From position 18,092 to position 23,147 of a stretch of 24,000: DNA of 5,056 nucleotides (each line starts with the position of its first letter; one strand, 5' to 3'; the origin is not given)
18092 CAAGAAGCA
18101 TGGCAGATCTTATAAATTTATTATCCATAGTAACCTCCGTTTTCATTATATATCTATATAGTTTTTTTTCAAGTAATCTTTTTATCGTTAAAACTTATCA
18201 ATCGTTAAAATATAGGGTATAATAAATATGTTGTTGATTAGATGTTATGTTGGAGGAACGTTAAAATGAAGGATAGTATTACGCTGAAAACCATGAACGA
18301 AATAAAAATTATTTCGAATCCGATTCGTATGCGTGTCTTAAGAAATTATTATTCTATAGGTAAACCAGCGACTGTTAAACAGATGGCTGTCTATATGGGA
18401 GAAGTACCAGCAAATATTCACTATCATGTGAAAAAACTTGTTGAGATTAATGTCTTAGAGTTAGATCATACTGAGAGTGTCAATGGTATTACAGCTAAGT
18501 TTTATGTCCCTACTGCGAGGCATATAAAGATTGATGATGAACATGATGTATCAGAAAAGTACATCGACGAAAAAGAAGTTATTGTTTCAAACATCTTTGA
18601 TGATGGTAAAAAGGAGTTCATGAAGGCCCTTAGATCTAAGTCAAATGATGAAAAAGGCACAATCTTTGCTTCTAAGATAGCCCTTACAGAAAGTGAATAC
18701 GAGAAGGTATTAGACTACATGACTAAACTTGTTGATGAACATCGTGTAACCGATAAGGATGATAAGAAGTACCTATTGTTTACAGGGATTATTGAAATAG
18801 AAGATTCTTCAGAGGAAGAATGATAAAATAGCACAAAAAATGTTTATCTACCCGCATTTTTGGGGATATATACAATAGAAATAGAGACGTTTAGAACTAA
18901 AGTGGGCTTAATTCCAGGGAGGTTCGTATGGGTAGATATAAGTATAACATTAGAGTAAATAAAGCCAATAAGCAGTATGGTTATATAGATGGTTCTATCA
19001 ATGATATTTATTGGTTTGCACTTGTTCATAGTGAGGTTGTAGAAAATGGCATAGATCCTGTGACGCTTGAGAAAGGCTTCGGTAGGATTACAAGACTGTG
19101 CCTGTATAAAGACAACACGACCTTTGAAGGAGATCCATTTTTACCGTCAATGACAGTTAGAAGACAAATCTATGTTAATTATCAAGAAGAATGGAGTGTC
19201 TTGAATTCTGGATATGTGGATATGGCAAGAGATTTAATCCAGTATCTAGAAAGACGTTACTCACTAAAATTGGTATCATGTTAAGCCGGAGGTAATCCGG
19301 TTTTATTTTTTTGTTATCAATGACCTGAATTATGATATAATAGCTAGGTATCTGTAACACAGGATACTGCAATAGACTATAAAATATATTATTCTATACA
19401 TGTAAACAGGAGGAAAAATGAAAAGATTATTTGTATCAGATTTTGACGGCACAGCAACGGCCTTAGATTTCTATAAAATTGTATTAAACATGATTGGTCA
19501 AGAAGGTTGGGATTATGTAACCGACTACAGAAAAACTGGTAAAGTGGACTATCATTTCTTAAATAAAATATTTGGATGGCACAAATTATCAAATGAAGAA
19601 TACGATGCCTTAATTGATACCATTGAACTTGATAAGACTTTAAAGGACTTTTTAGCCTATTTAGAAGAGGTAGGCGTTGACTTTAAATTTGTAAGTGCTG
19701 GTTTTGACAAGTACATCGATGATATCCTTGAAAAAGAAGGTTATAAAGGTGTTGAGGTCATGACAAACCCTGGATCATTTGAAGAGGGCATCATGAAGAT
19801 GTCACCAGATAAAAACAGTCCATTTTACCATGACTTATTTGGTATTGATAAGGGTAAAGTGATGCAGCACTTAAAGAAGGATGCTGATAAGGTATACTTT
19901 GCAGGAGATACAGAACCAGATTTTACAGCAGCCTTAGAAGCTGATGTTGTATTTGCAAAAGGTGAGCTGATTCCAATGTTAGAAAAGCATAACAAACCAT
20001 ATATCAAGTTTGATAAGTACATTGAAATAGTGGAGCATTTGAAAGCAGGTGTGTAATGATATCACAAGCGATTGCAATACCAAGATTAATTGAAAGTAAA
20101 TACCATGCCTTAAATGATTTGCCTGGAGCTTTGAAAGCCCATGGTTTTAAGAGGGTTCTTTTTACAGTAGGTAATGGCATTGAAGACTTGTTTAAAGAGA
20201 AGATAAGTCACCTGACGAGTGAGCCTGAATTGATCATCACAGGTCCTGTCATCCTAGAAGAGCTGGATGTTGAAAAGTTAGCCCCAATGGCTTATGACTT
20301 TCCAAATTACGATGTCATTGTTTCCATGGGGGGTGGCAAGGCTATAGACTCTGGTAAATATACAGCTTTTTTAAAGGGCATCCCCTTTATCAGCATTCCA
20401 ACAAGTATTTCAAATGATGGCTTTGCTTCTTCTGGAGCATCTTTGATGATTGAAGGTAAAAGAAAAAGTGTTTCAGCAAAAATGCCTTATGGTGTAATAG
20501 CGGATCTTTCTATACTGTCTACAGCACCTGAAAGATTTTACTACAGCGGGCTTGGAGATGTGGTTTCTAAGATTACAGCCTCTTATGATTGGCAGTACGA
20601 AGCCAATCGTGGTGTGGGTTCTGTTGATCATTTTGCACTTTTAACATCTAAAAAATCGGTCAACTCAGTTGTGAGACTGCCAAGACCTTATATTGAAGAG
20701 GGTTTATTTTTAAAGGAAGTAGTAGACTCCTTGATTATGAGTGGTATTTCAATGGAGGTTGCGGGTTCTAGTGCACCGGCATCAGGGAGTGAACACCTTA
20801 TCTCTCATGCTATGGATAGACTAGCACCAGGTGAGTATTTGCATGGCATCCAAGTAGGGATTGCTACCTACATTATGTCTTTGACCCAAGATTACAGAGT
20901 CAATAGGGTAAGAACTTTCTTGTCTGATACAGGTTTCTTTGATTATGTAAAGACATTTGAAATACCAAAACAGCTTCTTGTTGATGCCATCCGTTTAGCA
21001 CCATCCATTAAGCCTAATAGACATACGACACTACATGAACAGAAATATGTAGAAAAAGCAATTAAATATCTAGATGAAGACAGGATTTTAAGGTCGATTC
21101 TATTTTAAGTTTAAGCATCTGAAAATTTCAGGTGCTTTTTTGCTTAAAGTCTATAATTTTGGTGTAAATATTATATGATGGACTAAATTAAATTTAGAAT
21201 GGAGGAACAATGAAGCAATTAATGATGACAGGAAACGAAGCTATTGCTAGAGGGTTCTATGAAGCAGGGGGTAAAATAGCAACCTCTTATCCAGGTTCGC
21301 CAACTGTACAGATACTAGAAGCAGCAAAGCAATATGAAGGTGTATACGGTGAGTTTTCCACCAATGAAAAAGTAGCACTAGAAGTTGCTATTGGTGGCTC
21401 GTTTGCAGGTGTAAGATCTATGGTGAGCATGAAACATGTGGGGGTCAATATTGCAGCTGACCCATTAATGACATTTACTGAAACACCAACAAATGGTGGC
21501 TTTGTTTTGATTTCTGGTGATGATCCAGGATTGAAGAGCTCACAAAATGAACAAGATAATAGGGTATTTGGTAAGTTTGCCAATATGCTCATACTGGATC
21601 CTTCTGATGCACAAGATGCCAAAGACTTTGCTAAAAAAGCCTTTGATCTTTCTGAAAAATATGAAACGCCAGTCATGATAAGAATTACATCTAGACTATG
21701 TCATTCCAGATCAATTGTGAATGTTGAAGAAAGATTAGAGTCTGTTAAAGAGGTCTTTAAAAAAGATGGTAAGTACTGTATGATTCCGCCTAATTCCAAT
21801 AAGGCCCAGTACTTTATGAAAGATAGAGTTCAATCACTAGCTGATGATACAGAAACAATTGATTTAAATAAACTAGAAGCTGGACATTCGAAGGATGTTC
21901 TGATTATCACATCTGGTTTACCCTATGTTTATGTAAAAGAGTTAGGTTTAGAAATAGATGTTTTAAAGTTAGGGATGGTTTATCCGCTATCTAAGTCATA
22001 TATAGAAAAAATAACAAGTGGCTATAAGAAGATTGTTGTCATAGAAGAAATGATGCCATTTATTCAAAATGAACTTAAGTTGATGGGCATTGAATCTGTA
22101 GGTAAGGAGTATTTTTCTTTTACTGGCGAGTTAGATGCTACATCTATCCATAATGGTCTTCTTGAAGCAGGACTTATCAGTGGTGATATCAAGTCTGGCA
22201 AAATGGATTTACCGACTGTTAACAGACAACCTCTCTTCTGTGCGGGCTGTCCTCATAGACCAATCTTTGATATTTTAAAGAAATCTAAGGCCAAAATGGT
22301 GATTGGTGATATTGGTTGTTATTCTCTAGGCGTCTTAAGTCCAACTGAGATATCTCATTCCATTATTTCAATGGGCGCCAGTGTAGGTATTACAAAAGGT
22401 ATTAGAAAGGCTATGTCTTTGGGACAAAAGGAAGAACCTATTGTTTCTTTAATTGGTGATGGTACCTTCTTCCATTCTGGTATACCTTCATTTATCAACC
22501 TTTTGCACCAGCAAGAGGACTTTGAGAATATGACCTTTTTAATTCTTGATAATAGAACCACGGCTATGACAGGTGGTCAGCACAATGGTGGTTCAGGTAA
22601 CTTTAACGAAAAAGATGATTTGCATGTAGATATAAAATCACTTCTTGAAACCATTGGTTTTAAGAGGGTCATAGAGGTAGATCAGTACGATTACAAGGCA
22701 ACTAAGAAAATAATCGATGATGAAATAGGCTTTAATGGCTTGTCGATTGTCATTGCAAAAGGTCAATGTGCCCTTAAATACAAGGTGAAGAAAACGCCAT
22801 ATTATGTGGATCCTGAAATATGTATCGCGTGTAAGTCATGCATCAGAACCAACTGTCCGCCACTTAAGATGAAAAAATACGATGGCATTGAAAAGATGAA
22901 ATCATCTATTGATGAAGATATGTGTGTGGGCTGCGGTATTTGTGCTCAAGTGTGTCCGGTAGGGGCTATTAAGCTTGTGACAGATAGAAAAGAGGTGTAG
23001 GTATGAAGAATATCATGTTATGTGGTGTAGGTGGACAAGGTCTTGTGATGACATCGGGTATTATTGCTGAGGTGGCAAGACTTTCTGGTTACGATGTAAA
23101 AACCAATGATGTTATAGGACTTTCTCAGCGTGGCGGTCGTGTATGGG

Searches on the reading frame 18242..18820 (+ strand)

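Call 34: search_protein_families(library=pfam, proteins=[window:18242-18820:+], max_evalue=0.000001)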
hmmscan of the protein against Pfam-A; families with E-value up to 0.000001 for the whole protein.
window:18242-18820:+ (193 aa): 0 families

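Call 48: search_protein_families(library=ncbifam, proteins=[window:18242-18820:+], max_evalue=0.00001)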
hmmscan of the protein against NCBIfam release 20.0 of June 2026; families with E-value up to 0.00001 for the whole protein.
window:18242-18820:+ (193 aa): 1 family
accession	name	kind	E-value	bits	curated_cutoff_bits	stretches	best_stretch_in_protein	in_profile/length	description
NF005061.0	PRK06474.1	equivalog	8.3e-09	35.6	121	1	19-173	3-161/178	hypothetical protein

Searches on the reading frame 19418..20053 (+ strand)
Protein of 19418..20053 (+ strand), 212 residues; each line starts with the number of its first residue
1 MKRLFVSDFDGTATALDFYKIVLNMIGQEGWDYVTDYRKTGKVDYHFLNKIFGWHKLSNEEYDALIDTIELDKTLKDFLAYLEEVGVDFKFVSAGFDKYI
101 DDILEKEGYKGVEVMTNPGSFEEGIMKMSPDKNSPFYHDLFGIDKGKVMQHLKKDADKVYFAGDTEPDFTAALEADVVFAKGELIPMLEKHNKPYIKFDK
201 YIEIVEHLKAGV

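Call 34: search_protein_families(library=pfam, proteins=[window:19418-20053:+], max_evalue=0.000001)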
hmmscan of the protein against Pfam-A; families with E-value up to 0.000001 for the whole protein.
window:19418-20053:+ (212 aa): 0 families

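Call 48: search_protein_families(library=ncbifam, proteins=[window:19418-20053:+], max_evalue=0.00001)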
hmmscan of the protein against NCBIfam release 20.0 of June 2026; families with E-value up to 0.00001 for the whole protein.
window:19418-20053:+ (212 aa): 4 families
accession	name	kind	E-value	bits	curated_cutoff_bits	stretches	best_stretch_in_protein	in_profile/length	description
TIGR01489.1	DKMTPPase-SF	subfamily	1.3e-30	106.9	81.55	1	4-181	3-187/188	MtnX-like HAD-IB family phosphatase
NF007103.0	PRK09552.1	equivalog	4.5e-18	65.8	292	1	2-210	3-214/220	2-hydroxy-3-keto-5-methylthiopentenyl-1-phosphate phosphatase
TIGR01488.1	HAD-SF-IB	subfamily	3.2e-15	56.5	45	1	4-173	1-175/177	HAD-IB family phosphatase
TIGR03333.1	salvage_mtnX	equivalog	4.7e-13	49.6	303.2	1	6-209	3-209/214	2-hydroxy-3-keto-5-methylthiopentenyl-1-phosphate phosphatase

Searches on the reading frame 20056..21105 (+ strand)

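Call 34: search_protein_families(library=pfam, proteins=[window:20056-21105:+], max_evalue=0.000001)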
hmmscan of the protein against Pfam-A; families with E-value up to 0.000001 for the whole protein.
window:20056-21105:+ (350 aa): 2 families
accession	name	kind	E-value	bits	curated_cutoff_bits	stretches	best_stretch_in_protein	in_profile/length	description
PF13685.12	Fe-ADH_2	-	7.6e-33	114.1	28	1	17-158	5-149/149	Iron-containing alcohol dehydrogenase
PF00465.25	Fe-ADH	-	3.4e-11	43.5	31.3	1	14-153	6-165/168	Iron-containing alcohol dehydrogenase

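Call 48: search_protein_families(library=ncbifam, proteins=[window:20056-21105:+], max_evalue=0.00001)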
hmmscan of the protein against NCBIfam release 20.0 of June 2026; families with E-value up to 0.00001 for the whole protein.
window:20056-21105:+ (350 aa): 6 families
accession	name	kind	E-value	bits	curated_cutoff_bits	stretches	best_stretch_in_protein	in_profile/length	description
NF002022.0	PRK00843.1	equivalog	1.5e-66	224.8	413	1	4-335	6-339/350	NAD(P)-dependent glycerol-1-phosphate dehydrogenase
NF006941.0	PRK09423.1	subfamily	6e-15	54.9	336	1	83-172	83-175/367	glycerol dehydrogenase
NF053832.1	GlycoaldRedHalo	equivalog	1.9e-10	40.4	550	1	71-171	72-174/363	glycolaldehyde reductase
NF047954.1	PrpdilGlycDhGldA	equivalog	3.7e-08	33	700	1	83-172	83-175/365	bifunctional L-1,2-propanediol dehydrogenase/glycerol dehydrogenase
NF010627.0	PRK14021.1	equivalog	4.3e-08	32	565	1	82-170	267-360/542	bifunctional shikimate kinase/3-dehydroquinate synthase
TIGR01357.1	aroB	equivalog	1.1e-07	31.4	305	1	81-170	79-173/344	3-dehydroquinate synthase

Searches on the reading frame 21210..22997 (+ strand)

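Call 34: search_protein_families(library=pfam, proteins=[window:21210-22997:+], max_evalue=0.000001)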
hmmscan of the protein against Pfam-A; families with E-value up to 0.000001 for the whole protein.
window:21210-22997:+ (596 aa): 7 families
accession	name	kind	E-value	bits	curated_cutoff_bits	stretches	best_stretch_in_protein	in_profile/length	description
PF02775.26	TPP_enzyme_C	-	4.9e-14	52.8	21.9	1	367-514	1-149/151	Thiamine pyrophosphate enzyme, C-terminal TPP binding domain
PF00037.32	Fer4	-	4.5e-12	45.7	21.1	1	567-588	3-24/24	4Fe-4S binding domain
PF01855.24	POR_N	-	1.1e-10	42.1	27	1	15-189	2-184/231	Pyruvate flavodoxin/ferredoxin oxidoreductase, thiamine diP-bdg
PF14697.11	Fer4_21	-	3.7e-08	33.8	35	1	533-589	3-59/59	4Fe-4S dicluster domain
PF13237.11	Fer4_10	-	2.8e-07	30.8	25.5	0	532-583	3-53/53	4Fe-4S dicluster domain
PF12838.12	Fer4_7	-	3.8e-07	30.9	27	1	538-586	2-52/52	4Fe-4S dicluster domain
PF12837.12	Fer4_6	-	8e-07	29.2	25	1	566-587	3-24/24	4Fe-4S binding domain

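Call 48: search_protein_families(library=ncbifam, proteins=[window:21210-22997:+], max_evalue=0.00001)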
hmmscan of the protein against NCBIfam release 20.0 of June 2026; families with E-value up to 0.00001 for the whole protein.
window:21210-22997:+ (596 aa): 22 families
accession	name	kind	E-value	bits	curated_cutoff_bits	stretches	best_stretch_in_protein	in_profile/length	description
TIGR03336.1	IOR_alpha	equivalog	3.2e-173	577.3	650.9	1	4-587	3-595/595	indolepyruvate ferredoxin oxidoreductase subunit alpha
NF009589.0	PRK13030.1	subfamily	1.7e-35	122.1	816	1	65-462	115-548/1170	indolepyruvate ferredoxin oxidoreductase family protein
NF009588.0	PRK13029.1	subfamily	9.9e-24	83.3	952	2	333-490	447-585/1196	indolepyruvate ferredoxin oxidoreductase family protein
TIGR03710.1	OAFO_sf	subfamily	6.1e-19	68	482.75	1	2-73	192-266/561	2-oxoacid:acceptor oxidoreductase subunit alpha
NF006412.0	PRK08659.1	equivalog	1.4e-18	67.3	411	1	2-188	4-201/378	2-oxoacid:acceptor oxidoreductase subunit alpha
NF005507.0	PRK07119.1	subfamily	1.1e-16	60.6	399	1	1-166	2-176/352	3-methyl-2-oxobutanoate dehydrogenase subunit VorB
NF007206.0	PRK09627.1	equivalog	5e-12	45.4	579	1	1-182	1-190/375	2-oxoglutarate synthase subunit alpha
TIGR02179.1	PorD_KorD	subfamily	5.2e-09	36.1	60.05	1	533-592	22-77/78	2-oxoacid:acceptor oxidoreductase, delta subunit, pyruvate/2-ketoisovalerate family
TIGR02700.1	flavo_MJ0208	hypoth_equivalog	5.7e-08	32.3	251.35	1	526-588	137-195/234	dihydromethanopterin reductase (acceptor)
NF040684.1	PorD_Arch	equivalog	9.3e-08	32.1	120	1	533-591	29-83/85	pyruvate synthase subunit PorD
NF042909.1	FMH_DH_FwdF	exception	2e-07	30.4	375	1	532-589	253-313/336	tungsten-dependent formylmethanofuran dehydrogenase subunit FwdF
NF009053.0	PRK12387.1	subfamily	6.4e-07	29.3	204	1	534-592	36-95/180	formate hydrogenlyase complex iron-sulfur subunit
NF058577.1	FdxA_fam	equivalog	8.6e-07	29.1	65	1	564-586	30-52/52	4Fe-4S ferredoxin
NF045874.1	Vhu_polyferre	exception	3.6e-06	26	600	1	523-589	116-176/381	F420-non-reducing hydrogenase associated-polyferredoxin VhuB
TIGR03287.1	methan_mark_16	hypoth_equivalog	3.7e-06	25.7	363.95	1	531-589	297-349/391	methanogenesis marker 16 metalloprotein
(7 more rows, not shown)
